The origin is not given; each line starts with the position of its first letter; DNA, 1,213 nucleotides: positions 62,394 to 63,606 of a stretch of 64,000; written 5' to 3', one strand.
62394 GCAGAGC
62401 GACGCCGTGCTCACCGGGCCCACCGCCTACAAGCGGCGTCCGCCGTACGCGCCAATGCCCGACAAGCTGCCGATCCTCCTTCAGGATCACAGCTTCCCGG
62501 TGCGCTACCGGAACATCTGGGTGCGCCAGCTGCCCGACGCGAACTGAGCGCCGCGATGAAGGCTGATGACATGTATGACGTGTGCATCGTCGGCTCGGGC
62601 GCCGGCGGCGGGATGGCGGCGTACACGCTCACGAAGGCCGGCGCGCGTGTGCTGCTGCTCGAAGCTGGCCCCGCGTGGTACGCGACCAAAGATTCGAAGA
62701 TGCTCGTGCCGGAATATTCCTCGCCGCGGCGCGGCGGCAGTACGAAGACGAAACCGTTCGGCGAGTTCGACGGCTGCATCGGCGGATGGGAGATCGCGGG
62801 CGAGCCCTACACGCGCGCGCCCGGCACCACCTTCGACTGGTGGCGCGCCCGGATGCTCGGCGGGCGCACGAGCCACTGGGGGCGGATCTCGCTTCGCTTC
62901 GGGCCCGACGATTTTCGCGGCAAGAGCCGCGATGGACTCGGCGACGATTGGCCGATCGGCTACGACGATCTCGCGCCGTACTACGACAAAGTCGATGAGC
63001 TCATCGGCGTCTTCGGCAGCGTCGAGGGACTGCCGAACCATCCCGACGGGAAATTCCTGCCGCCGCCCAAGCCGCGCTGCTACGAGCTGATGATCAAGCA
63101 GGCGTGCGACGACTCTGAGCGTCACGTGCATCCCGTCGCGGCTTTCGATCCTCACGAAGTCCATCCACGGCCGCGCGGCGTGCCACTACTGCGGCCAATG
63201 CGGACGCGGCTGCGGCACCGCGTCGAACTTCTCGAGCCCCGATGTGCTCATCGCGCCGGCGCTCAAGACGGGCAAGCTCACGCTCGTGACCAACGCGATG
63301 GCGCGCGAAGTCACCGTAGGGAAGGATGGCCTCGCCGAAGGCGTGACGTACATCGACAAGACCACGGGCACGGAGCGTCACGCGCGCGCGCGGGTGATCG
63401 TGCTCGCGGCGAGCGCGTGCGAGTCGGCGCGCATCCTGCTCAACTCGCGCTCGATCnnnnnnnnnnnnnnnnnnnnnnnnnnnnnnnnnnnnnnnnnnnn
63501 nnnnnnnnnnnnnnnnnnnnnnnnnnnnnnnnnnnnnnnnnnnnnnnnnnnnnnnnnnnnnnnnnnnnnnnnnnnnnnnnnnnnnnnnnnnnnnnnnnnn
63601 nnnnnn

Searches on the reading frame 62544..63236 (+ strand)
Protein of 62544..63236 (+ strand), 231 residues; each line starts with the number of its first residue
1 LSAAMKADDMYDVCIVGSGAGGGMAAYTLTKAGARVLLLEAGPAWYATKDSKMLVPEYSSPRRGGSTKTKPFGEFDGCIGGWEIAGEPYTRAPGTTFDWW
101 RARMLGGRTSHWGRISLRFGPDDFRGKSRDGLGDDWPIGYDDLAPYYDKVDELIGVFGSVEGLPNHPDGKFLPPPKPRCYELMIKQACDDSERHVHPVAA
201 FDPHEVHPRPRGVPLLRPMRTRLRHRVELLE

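Call 58: search_protein_families(library=pfam, proteins=[window:62544-63236:+], max_evalue=0.001)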
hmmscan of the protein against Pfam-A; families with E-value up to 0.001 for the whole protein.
window:62544-63236:+ (231 aa): 7 families
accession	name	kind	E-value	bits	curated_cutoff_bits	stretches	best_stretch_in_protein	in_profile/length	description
PF01266.30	DAO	-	3.8e-06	27.1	27.9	1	12-57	1-49/353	FAD dependent oxidoreductase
PF13450.12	NAD_binding_8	-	7.2e-06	26.6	21.9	1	15-43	1-29/68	NAD(P)-binding Rossmann-like domain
PF00890.30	FAD_binding_2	-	2.9e-05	23.9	20.4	1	12-44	1-33/414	FAD binding domain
PF12831.13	FAD_oxidored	-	7.5e-05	22.6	27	1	12-42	1-31/416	FAD dependent oxidoreductase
PF01494.25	FAD_binding_3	-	9.5e-05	22.2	22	1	11-41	2-32/349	FAD binding domain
PF03486.20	HI0933_like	-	0.00039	20.4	50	1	12-43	2-33/244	HI0933-like protein Rossmann domain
PF07992.20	Pyr_redox_2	-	0.00043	20.2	26.1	1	11-43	1-33/291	Pyridine nucleotide-disulphide oxidoreductase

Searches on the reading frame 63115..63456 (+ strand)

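Call 58: search_protein_families(library=pfam, proteins=[window:63115-63456:+], max_evalue=0.001)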
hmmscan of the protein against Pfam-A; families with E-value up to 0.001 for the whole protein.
window:63115-63456:+ (114 aa): 1 family
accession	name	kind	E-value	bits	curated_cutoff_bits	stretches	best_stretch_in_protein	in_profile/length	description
PF00732.25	GMC_oxred_N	-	2.4e-10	41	23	1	22-111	110-200/218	GMC oxidoreductase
